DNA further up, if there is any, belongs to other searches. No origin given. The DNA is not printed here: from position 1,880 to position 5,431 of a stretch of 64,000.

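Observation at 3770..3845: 7-bp-repeat element inserted in frame into an outer-membrane protein gene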

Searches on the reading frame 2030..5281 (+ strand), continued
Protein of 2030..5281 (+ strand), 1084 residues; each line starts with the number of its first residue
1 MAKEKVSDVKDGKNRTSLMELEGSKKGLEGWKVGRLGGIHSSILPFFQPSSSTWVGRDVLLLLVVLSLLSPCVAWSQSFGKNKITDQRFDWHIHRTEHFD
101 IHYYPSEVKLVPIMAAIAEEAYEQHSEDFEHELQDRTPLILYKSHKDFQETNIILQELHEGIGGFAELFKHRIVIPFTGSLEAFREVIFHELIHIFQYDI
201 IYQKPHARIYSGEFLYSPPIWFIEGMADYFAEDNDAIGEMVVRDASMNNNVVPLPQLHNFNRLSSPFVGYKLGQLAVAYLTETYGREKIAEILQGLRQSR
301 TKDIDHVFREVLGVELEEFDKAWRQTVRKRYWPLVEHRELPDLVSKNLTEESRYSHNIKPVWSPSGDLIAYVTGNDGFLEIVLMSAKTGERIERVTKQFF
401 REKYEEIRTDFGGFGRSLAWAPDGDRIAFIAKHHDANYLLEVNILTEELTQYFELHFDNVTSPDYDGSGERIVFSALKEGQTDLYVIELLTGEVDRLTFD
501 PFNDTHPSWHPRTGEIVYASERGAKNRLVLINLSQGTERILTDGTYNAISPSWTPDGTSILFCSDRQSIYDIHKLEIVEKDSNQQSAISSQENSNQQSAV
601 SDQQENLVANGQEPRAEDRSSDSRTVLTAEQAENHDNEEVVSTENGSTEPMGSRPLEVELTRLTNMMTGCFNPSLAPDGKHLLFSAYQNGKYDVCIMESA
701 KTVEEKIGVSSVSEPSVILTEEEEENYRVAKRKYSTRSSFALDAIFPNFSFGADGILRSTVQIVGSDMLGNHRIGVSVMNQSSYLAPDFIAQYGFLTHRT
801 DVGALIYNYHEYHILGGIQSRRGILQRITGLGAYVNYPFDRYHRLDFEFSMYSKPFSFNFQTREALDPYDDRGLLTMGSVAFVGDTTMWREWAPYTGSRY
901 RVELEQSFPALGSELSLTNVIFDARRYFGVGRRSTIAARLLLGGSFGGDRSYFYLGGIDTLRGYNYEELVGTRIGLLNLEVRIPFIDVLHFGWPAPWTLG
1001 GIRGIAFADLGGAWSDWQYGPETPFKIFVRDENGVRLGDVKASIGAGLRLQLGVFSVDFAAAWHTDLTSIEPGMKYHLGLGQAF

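Call 27: find_encoding_contigs(protein=P0153, flank=2500, max_places=2)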
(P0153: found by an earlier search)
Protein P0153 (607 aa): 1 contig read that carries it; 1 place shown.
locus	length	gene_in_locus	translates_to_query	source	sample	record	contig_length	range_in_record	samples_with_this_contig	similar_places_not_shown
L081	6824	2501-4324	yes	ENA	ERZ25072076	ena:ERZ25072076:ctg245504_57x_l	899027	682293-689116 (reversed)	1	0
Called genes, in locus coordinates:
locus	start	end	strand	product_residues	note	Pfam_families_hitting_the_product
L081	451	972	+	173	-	-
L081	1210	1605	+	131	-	PF13432:TPR_16, PF13414:TPR_11 (weak), PF14559:TPR_19 (weak), PF13431:TPR_17 (weak), PF23914:TPR_CcmH_CycH (weak), PF00515:TPR_1, PF07719:TPR_2, PF13181:TPR_8, +2 more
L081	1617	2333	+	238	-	-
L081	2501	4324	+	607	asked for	PF13485:Peptidase_MA_2, PF26550:Tricorn_2nd, PF26549:Tricorn_N, PF07676:PD40 (weak)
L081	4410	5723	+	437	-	PF01103:Omp85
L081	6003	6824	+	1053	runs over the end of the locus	PF03699:UPF0182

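Call 28: find_encoding_contigs(protein=P0134, flank=2500, max_places=2)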
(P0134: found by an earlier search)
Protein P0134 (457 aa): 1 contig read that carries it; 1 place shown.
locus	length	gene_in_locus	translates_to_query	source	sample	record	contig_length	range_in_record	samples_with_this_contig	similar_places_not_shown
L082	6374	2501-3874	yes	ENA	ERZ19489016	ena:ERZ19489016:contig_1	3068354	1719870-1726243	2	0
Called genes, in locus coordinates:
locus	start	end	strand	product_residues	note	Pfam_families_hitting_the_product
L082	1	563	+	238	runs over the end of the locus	-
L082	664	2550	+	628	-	PF13485:Peptidase_MA_2, PF26550:Tricorn_2nd, PF26549:Tricorn_N, PF07676:PD40 (weak)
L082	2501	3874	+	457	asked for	PF07676:PD40 (weak), PF01103:Omp85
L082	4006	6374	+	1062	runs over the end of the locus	PF03699:UPF0182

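Call 32: find_encoding_contigs(protein=P0124, flank=1500, max_places=1)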
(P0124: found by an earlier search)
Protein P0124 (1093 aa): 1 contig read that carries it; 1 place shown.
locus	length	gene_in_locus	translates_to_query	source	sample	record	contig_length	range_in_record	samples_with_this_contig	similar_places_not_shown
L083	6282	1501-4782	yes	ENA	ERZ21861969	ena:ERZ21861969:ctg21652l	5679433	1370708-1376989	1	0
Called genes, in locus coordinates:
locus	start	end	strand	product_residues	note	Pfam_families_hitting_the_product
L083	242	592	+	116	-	PF13432:TPR_16, PF13414:TPR_11, PF14559:TPR_19 (weak), PF13431:TPR_17 (weak), PF23914:TPR_CcmH_CycH (weak), PF00515:TPR_1, PF07719:TPR_2, PF13181:TPR_8, +3 more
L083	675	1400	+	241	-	-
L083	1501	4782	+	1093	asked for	PF13485:Peptidase_MA_2, PF00930:DPPIV_N (faint), PF26550:Tricorn_2nd, PF26549:Tricorn_N, PF07676:PD40, PF01103:Omp85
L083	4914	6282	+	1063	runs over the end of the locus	PF03699:UPF0182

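Call 65: predict_structure(alignment_id=A2)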
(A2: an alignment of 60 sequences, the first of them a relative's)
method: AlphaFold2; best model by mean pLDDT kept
length: 1084 residues; sequences in the alignment: 60
mean_pLDDT: 43.1   pTM: 0.40
mean pLDDT of the five models: 43.1, 41.1, 38.6, 37.7, 37.3
residues with pLDDT >= 90: 16; 70-90: 203; 50-70: 126; < 50: 739
segments of 3 or more residues with pLDDT < 50: 1-54, 70-272, 297-302, 335-357, 375-377, 402-416, 582-648, 720-1084
pLDDT, mean of each block of 10 residues (from residue 1): 26 24 24 23 28 54 67 32 21 19 26 36 35 26 24 24 24 25 35 30 24 24 29 29 27 28 35 56 65 51 61 71 66 50 34 47 88 59 80 59 44 53 87 73 82 78 83 74 78 75 66 85 72 85 78 89 73 83 38 24 26 27 26 25 36 74 70 87 75 79 75 68 27 22 24 23 24 22 21 21 23 22 23 25 23 21 28 25 25 21 23 29 31 34 31 23 25 31 35 32 36 28 32 31 38 43 34 31 27
secondary structure, 60 per line:
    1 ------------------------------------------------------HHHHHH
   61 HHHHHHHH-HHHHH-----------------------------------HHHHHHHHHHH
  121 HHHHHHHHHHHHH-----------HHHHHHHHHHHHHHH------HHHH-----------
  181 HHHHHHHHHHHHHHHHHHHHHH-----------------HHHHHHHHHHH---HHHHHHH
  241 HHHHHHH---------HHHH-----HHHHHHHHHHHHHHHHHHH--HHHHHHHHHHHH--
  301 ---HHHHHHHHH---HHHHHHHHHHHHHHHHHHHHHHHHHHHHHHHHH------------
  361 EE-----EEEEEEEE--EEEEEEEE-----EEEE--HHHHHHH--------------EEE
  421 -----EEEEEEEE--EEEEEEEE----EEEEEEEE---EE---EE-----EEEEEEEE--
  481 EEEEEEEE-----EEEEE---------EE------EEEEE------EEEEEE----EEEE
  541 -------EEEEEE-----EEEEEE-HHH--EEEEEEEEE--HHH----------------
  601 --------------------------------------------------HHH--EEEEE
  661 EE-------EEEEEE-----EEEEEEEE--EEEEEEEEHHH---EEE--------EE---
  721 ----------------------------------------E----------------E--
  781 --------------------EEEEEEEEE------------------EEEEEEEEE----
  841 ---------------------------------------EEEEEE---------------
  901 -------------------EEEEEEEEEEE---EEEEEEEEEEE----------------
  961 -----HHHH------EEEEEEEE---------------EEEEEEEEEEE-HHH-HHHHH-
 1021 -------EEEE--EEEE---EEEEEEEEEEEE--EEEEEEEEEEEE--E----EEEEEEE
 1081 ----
elements in order (helices of 4 or more, strands of 3 or more residues): H55-68 H70-74 H110-133 H145-159 H166-169 H181-202 H220-230 H234-247 H257-260 H266-284 H287-298 H304-312 H316-348 E368-375 E378-385 E391-394 H397-403 E418-420 E426-433 E436-443 E448-455 E471-478 E481-488 E494-498 E516-520 E527-532 E537-540 E548-553 E559-564 E571-579 E656-662 E670-675 E681-688 E691-698 E705-707 E801-809 E828-836 E880-885 E920-930 E934-944 H966-969 E976-983 E999-1009 H1015-1019 E1028-1031 E1034-1037 E1041-1052 E1055-1066 E1074-1080

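Call 67: search_protein_families(library=ncbifam, proteins=[window:2030-5281:+], max_evalue=0.001)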
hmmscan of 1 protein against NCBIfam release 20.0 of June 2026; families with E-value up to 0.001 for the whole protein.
window:2030-5281:+ (1084 aa): 7 families
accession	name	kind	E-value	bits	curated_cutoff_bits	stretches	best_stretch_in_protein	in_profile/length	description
TIGR02800.1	propeller_TolB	equivalog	9.4e-38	130.2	343.15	2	419-547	197-325/418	Tol-Pal system beta propeller repeat protein TolB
NF002183.0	PRK01029.1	equivalog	1.2e-20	74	405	1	419-540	287-409/429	Tol-Pal system protein TolB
NF047779.1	Omp85_fam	subfamily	3.1e-14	53.3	200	1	875-1062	224-409/423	Omp85 family outer membrane protein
NF053518.1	DipepPtdsDpp5Prph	equivalog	7.7e-13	47.8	900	1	482-610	227-357/655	dipeptidyl-peptidase Dpp5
NF033523.0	lasso_peptidase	equivalog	5.9e-12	45.1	400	0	539-621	81-160/638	Atxe2 family lasso peptide isopeptidase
NF033876.2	flagella_HExxH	equivalog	3.1e-07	30.2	205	1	186-322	131-258/384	flagellinolysin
TIGR03303.1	OM_YaeT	equivalog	4.4e-07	28.7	297.15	1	829-1063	483-720/741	outer membrane protein assembly factor BamA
